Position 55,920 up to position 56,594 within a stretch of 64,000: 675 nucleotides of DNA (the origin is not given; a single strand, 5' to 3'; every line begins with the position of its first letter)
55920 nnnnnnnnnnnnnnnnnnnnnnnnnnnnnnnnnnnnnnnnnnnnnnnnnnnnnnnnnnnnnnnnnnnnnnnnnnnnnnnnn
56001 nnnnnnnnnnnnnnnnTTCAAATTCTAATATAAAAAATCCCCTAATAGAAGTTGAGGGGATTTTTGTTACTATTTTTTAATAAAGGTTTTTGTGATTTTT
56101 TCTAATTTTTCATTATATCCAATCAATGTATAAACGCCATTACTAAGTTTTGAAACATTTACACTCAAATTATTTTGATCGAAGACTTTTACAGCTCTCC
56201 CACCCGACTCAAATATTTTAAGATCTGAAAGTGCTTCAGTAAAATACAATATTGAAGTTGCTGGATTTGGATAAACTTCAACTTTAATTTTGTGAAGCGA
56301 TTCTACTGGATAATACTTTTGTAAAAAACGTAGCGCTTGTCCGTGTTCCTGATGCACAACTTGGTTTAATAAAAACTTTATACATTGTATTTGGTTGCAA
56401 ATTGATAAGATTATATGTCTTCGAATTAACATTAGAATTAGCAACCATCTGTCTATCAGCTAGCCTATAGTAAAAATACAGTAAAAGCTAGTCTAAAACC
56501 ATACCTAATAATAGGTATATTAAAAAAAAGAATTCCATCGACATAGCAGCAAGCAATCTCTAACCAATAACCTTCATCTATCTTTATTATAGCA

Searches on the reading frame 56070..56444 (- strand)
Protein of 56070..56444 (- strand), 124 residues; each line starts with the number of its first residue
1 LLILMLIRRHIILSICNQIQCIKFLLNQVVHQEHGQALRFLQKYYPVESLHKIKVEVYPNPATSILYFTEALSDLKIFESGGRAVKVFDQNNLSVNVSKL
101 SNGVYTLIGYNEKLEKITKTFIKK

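Call 10: search_protein_families(library=pfam, proteins=[window:56070-56444:-], max_evalue=0.001)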
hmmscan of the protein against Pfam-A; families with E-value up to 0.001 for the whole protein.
window:56070-56444:- (124 aa): 1 family
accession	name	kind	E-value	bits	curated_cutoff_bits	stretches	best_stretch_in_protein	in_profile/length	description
PF18962.6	Por_Secre_tail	-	1.2e-09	38.8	27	1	57-122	1-75/75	Secretion system C-terminal sorting domain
